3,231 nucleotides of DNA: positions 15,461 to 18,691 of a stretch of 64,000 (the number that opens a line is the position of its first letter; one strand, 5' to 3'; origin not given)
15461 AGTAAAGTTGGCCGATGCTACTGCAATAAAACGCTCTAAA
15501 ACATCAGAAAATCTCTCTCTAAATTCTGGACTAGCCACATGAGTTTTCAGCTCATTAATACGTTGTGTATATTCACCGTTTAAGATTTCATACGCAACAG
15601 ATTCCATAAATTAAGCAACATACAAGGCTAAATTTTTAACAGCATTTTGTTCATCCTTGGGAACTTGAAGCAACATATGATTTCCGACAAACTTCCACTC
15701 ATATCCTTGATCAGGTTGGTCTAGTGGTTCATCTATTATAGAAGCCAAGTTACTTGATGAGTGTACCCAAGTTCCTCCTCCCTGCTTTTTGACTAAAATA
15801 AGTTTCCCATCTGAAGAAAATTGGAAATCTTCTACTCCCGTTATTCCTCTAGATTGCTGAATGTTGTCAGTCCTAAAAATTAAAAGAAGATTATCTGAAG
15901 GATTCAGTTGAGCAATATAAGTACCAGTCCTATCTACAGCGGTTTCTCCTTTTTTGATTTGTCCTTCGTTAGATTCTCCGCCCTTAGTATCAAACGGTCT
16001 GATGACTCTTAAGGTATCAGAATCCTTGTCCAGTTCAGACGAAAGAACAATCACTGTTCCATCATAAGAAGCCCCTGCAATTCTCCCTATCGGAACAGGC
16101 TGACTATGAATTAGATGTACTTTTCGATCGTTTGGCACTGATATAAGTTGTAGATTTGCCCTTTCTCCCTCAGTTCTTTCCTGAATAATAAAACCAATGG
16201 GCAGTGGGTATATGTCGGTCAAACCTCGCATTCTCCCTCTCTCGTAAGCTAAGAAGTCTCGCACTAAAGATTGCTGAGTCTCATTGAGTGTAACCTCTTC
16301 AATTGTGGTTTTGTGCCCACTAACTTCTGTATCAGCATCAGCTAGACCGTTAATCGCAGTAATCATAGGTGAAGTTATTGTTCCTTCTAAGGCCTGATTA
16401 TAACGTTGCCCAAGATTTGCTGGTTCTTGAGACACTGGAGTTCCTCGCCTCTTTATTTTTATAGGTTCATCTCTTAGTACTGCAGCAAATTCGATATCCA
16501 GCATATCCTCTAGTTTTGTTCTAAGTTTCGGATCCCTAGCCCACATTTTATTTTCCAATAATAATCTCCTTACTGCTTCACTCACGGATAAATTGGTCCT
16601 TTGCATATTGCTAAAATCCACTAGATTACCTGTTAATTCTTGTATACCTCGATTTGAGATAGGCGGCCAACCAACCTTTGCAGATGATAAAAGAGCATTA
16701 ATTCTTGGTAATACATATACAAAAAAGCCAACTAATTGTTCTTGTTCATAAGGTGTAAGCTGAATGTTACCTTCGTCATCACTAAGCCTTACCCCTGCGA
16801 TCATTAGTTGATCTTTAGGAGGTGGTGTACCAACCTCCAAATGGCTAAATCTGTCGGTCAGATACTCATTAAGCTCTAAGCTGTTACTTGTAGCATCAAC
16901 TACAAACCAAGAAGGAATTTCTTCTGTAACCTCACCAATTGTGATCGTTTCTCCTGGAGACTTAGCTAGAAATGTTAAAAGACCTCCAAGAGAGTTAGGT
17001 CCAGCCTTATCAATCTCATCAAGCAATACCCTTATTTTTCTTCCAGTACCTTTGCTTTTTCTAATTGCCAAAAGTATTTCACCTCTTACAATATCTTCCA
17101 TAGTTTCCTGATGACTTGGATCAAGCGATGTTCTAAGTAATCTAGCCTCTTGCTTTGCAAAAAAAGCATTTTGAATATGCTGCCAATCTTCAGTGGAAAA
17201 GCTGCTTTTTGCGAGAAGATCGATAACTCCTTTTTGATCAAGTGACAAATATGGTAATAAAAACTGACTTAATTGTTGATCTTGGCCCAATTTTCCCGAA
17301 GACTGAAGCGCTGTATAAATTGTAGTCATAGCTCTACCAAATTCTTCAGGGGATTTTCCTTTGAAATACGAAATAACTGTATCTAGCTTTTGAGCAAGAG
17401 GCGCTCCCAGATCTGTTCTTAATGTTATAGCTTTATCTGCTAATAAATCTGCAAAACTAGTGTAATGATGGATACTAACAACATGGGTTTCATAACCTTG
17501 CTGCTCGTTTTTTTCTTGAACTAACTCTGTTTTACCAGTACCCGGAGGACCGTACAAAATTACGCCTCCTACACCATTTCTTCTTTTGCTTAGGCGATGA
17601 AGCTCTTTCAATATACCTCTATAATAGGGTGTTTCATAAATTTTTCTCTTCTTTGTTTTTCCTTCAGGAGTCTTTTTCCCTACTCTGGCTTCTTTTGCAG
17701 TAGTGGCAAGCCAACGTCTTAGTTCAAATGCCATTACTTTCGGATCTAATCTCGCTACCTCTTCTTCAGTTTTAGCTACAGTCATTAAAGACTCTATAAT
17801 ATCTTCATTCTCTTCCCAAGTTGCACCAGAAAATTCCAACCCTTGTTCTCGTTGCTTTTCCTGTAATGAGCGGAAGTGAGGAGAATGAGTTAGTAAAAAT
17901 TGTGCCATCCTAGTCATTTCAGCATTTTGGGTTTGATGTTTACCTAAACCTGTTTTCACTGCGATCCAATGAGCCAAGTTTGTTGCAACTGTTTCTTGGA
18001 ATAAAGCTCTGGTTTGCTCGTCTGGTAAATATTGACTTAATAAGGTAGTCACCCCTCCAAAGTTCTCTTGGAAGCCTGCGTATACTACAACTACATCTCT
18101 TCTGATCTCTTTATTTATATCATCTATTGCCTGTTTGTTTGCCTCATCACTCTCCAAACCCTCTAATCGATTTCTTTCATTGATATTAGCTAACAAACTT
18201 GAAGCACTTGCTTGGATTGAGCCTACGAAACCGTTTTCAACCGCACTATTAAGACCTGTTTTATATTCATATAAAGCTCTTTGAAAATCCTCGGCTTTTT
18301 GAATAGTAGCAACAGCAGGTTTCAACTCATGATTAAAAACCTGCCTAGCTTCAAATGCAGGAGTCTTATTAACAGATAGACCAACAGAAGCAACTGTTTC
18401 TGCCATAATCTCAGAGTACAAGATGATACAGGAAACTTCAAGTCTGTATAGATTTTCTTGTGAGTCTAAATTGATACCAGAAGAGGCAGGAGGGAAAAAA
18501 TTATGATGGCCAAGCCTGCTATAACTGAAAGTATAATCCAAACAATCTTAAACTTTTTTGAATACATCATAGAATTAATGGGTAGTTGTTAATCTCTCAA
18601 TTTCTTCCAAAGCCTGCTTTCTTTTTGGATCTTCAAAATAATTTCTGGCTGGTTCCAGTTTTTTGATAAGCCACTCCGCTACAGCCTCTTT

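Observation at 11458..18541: Enlarged MoxR-like AAA+ / unknown / transglutaminase-like three-gene cluster between recG and tyrS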

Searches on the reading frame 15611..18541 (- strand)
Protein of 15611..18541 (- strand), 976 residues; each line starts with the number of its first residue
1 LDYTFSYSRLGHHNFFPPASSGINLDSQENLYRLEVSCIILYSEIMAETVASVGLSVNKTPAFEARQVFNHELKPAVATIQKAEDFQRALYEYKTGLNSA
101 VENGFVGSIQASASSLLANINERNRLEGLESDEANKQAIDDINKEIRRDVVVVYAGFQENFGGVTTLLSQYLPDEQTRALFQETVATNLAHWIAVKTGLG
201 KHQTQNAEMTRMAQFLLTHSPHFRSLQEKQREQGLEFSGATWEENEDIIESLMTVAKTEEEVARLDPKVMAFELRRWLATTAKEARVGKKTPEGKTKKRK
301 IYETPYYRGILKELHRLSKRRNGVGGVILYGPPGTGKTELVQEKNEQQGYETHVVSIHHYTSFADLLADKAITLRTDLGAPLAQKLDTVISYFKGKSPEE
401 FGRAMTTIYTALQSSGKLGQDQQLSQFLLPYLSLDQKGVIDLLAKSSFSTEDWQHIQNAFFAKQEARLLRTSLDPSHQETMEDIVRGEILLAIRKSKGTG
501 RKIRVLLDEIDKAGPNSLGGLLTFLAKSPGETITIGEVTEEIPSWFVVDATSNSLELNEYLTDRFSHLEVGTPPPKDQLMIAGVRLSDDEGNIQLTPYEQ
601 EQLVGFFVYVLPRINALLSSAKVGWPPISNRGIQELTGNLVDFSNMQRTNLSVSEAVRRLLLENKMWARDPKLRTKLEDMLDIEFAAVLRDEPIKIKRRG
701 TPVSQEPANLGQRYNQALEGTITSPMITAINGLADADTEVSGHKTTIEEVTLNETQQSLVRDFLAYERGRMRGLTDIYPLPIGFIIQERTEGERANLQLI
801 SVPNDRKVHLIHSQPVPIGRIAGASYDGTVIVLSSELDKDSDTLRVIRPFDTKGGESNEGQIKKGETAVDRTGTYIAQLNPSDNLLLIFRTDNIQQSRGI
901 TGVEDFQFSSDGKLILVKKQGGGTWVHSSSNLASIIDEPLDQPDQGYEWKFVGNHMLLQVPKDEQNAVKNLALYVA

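Call 3: search_protein_families(library=pfam, proteins=[window:15611-18541:-], max_evalue=1)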
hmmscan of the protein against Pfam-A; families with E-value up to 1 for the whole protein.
window:15611-18541:- (976 aa): 14 families
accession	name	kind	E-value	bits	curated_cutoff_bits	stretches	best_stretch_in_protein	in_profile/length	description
PF07728.20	AAA_5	-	2.3e-07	31.4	22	1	326-367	1-43/139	AAA domain (dynein-related subfamily)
PF13191.12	AAA_16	-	2.3e-06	28.6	32.6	1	315-423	13-113/167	AAA ATPase domain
PF13401.12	AAA_22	-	5.9e-05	23.8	27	1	325-380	6-64/130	AAA domain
PF00004.35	AAA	-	0.00027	21.8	21.2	1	327-356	1-30/131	ATPase family associated with various cellular activities (AAA)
PF07726.17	AAA_3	-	0.0014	18.9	27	1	505-557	66-115/131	ATPase family associated with various cellular activities (AAA)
PF01637.24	ATPase_2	-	0.025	14.8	33.2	0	327-354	23-51/225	ATPase domain predominantly from Archaea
PF13521.12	AAA_28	-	0.041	14.6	27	1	327-353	2-28/164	AAA domain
PF05496.18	RuvB_N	-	0.05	13.8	27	1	319-356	28-65/159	Holliday junction DNA helicase RuvB P-loop domain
PF03193.22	RsgA_GTPase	-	0.099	12.9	30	0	134-227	92-172/174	RsgA GTPase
PF13238.12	AAA_18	-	0.12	13.3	29.4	0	327-360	1-25/128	AAA domain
PF12775.13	AAA_7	-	0.18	11.8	25.8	1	327-363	36-75/181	P-loop containing dynein motor region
PF00910.28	RNA_helicase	-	0.19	12.7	21.5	1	327-380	1-60/105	RNA helicase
PF05635.17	23S_rRNA_IVP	-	0.19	12.4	33.8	1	80-122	6-48/106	23S rRNA-intervening sequence protein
PF08499.17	PDEase_I_N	-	0.22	11.8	27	1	256-301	3-49/61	3'5'-cyclic nucleotide phosphodiesterase N-terminal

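Call 4: search_protein_families(library=ncbifam, proteins=[window:15611-18541:-], max_evalue=1)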
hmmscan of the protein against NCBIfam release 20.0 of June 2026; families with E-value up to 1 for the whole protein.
window:15611-18541:- (976 aa): 6 families
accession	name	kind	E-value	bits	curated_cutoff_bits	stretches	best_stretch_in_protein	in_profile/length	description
NF003229.0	PRK04195.1-5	equivalog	0.017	13.8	280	1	325-351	45-71/413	replication factor C large subunit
NF003069.1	PRK03992.1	subfamily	0.054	12.6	500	1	326-341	167-182/379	proteasome-activating nucleotidase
TIGR00635.1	ruvB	equivalog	0.058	12.4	299.05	1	319-367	25-73/305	Holliday junction branch migration DNA helicase RuvB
TIGR01242.2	TIGR01242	subfamily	0.07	12.1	500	1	326-342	150-166/362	proteasome-activating nucleotidase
NF047747.1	PrtsmActNtasePan2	equivalog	0.071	12.3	700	1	325-342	186-203/397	proteasome-activating nucleotidase Pan2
TIGR01243.1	CDC48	subfamily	0.097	10.9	802.65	1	326-342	489-505/733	CDC48 family AAA ATPase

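Call 5: search_protein_families(library=padloc, proteins=[window:15611-18541:-], max_evalue=1)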
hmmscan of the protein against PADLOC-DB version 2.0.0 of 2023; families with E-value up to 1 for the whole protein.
window:15611-18541:- (976 aa): 2 families
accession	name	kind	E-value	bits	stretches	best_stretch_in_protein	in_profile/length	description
PDLC03838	DolB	-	0.0064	13.8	1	309-345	150-187/375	-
PDLC02196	IetA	-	0.025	12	1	327-342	125-140/374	-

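Call 9: find_homologous_proteins(query=window:15611-18541:-)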
Query window:15611-18541:- (976 aa): 16 proteins with E <= 0.001 among 8000 candidates.
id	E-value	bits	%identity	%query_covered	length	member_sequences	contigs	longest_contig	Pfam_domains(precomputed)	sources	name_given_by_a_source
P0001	0.0e+0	2077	100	95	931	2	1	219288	PF07728.21,PF13191.13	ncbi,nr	ncbi:AAA family ATPase [Candidatus Daviesbacteria bacterium]|nr:AAA family ATPase [Candidatus Davies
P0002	0.0e+0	1769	87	94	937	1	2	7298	PF07728.21,PF13191.13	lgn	-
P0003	0.0e+0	1760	86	94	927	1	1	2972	PF07728.21,PF13191.13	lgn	-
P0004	0.0e+0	1539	74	95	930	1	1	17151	PF07728.21,PF13191.13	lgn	-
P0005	0.0e+0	1013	57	83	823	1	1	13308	PF07728.21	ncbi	-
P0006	9.2e-220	751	44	92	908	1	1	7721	PF07728.21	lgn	-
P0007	3.5e-193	663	41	92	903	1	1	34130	PF13401.13,PF13238.13,PF07728.21,PF13191.13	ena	-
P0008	1.9e-184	634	40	92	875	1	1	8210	PF07728.21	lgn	-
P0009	5.6e-163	563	40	79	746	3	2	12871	PF07728.21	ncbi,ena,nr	ncbi:MAG: hypothetical protein A2905_03180 [Candidatus Levybacteria bacterium RIFCSPLOWO2_01_FULL_36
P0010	2.0e-156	541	37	93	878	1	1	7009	PF07728.21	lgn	-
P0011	2.1e-152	528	36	93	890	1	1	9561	PF07728.21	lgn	-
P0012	1.8e-147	511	36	93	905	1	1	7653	PF07728.21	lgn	-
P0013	6.0e-140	486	36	94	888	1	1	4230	PF07728.21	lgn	-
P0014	2.0e-138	481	36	93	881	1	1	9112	PF07728.21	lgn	-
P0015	6.4e-138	480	36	91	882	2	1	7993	PF07728.21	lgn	-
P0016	2.4e-33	134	29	41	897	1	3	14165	PF00004.36,PF07728.21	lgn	-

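Call 10: find_encoding_contigs(protein=P0007, flank=10000, max_places=2)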
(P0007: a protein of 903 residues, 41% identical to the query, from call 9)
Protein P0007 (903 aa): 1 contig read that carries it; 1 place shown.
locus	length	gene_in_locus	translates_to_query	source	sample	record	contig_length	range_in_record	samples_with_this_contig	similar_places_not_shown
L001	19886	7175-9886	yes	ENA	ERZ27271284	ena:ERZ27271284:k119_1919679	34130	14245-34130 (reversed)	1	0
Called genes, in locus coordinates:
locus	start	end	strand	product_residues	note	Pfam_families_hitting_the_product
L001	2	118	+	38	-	?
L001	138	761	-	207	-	-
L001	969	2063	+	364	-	PF21710:Spt6_S1 (faint), PF24685:OB_RRP5_4th (faint), PF00575:S1 (weak), PF23459:S1_RRP5 (weak), PF00575:S1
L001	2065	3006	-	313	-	-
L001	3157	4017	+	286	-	PF01370:Epimerase, PF04321:RmlD_sub_bind, PF07993:NAD_binding_4 (faint), PF01073:3Beta_HSD, PF02719:Polysacc_synt_2, PF16363:GDP_Man_Dehyd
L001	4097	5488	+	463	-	PF18073:Zn_ribbon_LapB, PF13481:AAA_25, PF03796:DnaB_C, PF08423:Rad51, PF06745:ATPase, PF13541:ChlI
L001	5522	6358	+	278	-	PF01850:PIN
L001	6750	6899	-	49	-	-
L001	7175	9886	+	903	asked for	PF13238:AAA_18 (faint), PF07728:AAA_5 (weak), PF13191:AAA_16 (weak), PF13401:AAA_22 (faint)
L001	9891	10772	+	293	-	-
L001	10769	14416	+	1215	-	PF01841:Transglut_core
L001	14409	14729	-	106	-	-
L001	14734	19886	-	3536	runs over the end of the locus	PF00481:PP2C (faint), PF07228:SpoIIE (faint)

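Call 11: find_encoding_contigs(protein=P0009, flank=10000, max_places=2)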
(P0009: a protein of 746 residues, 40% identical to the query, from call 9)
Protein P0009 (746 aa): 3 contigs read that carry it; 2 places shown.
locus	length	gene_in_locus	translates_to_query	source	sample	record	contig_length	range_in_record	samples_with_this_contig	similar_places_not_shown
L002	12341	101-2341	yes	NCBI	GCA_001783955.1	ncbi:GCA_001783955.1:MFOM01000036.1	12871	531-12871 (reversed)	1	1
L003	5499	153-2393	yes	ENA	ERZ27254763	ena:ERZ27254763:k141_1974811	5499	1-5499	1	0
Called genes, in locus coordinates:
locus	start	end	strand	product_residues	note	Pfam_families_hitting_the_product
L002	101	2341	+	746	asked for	PF07728:AAA_5 (faint)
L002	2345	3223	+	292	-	-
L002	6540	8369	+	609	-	PF01411:tRNA-synt_2c, PF07973:tRNA_SAD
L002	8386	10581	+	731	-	-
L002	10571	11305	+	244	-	PF04203:Sortase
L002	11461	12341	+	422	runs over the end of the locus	PF02885:Glycos_trans_3N, PF00591:Glycos_transf_3, PF07831:PYNP_C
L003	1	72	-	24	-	?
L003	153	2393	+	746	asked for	PF07728:AAA_5 (faint)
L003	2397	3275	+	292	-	-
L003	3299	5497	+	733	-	?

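Call 12: find_encoding_contigs(protein=P0016, flank=10000, max_places=3)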
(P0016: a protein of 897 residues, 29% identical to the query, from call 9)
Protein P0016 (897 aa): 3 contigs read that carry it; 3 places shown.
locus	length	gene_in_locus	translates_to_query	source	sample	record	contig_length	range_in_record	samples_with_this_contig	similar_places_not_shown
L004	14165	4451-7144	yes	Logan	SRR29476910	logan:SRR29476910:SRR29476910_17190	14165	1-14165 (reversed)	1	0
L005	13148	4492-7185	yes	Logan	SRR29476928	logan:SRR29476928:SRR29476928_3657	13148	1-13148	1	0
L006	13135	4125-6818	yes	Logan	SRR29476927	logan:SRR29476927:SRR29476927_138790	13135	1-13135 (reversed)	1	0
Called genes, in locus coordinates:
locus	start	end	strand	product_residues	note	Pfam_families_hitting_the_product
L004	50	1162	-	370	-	-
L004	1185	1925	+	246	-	-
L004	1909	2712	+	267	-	PF08713:DNA_alkylation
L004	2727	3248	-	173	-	-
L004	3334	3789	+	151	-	PF06983:3-dmu-9_3-mt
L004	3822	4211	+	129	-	PF09346:SMI1_KNR4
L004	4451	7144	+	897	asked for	PF07728:AAA_5 (faint), PF00004:AAA (faint)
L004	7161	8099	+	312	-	-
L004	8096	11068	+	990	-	PF01841:Transglut_core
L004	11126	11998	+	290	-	-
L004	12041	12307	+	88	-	PF13376:OmdA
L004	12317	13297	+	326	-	PF14397:ATPgrasp_ST (faint), PF02655:ATP-grasp_3, PF02955:GSH-S_ATP, PF08443:RimK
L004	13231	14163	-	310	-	?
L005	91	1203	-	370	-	-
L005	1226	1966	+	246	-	-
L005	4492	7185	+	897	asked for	PF07728:AAA_5 (faint), PF00004:AAA (faint)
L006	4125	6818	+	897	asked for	PF07728:AAA_5 (faint), PF00004:AAA (faint)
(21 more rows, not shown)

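Call 15: find_related_loci(query=A1, collection=genome_contigs, flank=8000)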
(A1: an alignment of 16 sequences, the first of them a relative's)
Query A1 (931 aa) in genome_contigs; peptide patterns used: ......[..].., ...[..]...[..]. (x = any residue, [..] = any of these).
599 stretches matched a pattern, but none encodes a relative of the query by tblastn (E <= 1e-3).

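Call 16: find_related_loci(query=A1, collection=metagenome_contigs, flank=8000)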
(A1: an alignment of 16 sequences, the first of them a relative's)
Query A1 (931 aa) in metagenome_contigs; peptide patterns used: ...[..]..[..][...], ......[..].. (x = any residue, [..] = any of these).
600 stretches matched a pattern (row limit reached: there are more); 3 encode a relative of the query (tblastn E <= 1e-3); 3 distinct loci.
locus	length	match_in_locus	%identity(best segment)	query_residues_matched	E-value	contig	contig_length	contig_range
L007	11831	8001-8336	30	281-402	2e-6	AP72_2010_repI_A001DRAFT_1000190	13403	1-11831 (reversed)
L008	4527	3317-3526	34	260-326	2e-6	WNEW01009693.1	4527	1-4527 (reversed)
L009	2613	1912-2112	39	281-346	3e-6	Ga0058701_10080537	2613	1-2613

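Call 17: find_related_loci(query=A1, collection=viral_contigs, flank=8000)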
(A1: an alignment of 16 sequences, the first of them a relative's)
Query A1 (931 aa) in viral_contigs; peptide patterns used: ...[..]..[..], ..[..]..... (x = any residue, [..] = any of these).
48 stretches matched a pattern, but none encodes a relative of the query by tblastn (E <= 1e-3).

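Call 18: find_encoding_contigs(protein=P0005, flank=10000, max_places=1)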
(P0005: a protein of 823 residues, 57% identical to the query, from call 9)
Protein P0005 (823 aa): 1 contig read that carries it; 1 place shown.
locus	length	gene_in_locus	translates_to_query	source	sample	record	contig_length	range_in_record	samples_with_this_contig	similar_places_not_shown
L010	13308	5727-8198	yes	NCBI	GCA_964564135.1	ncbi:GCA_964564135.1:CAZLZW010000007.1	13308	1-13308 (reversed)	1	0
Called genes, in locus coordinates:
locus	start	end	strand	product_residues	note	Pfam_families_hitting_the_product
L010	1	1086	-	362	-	?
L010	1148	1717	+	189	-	PF03703:bPH_2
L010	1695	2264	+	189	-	PF03703:bPH_2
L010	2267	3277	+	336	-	PF00515:TPR_1 (faint), PF07719:TPR_2 (faint), PF13181:TPR_8 (faint), PF14559:TPR_19 (faint)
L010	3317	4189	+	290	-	-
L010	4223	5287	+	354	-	PF06723:MreB_Mbl, PF00022:Actin (faint), PF25216:Volactin (weak), PF00012:HSP70, PF11104:PilM_2 (faint), PF14450:FtsA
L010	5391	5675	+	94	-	-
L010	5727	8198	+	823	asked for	PF07728:AAA_5 (faint)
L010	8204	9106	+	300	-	-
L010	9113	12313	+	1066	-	PF01841:Transglut_core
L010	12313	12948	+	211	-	PF00702:Hydrolase, PF08282:Hydrolase_3 (faint), PF12710:HAD (weak), PF13419:HAD_2, PF13242:Hydrolase_like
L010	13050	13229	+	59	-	-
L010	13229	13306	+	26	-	?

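Call 19: find_encoding_contigs(protein=P0006, flank=10000, max_places=1)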
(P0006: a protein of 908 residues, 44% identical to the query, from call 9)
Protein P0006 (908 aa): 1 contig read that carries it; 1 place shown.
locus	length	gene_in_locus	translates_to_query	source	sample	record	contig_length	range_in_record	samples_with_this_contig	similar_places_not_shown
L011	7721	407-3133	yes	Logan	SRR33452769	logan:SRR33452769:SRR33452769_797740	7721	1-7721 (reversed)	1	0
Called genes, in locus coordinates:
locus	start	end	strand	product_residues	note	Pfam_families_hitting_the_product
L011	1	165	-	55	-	?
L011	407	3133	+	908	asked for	PF07728:AAA_5 (faint)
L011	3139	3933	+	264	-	-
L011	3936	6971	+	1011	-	PF01841:Transglut_core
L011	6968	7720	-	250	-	?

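Call 20: find_encoding_contigs(protein=P0008, flank=10000, max_places=1)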
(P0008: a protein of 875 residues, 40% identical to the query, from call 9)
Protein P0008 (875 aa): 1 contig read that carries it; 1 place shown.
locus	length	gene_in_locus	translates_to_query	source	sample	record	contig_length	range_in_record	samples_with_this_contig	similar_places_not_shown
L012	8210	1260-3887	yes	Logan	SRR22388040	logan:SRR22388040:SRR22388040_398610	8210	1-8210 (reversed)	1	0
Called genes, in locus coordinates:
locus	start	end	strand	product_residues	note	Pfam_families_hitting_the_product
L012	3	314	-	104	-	?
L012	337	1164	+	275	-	PF01551:Peptidase_M23 (weak)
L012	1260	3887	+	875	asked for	PF07728:AAA_5 (weak)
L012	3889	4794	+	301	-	-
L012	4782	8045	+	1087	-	PF01841:Transglut_core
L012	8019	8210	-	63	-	?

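Call 21: find_encoding_contigs(protein=P0011, flank=10000, max_places=1)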
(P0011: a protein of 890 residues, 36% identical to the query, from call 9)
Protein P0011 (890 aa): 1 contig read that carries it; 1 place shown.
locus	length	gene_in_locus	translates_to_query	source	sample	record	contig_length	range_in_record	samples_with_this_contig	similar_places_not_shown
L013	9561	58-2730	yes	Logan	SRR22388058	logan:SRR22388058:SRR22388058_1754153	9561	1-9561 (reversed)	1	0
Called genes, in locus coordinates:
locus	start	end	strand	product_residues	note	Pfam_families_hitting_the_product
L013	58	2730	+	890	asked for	PF07728:AAA_5 (weak)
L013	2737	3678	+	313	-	-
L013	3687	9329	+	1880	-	PF01841:Transglut_core, PF13471:Transglut_core3 (faint), PF01841:Transglut_core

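Call 22: find_encoding_contigs(protein=P0014, flank=10000, max_places=1)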
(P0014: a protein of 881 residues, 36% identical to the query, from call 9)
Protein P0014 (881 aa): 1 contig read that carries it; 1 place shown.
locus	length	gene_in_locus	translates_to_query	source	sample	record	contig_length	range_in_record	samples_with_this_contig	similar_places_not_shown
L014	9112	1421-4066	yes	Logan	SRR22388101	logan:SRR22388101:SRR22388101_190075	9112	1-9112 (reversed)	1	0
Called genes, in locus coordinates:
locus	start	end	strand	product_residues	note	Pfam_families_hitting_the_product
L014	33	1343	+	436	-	PF01547:SBP_bac_1, PF13416:SBP_bac_8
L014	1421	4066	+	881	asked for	PF07728:AAA_5 (faint)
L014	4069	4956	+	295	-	-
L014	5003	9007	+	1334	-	PF01841:Transglut_core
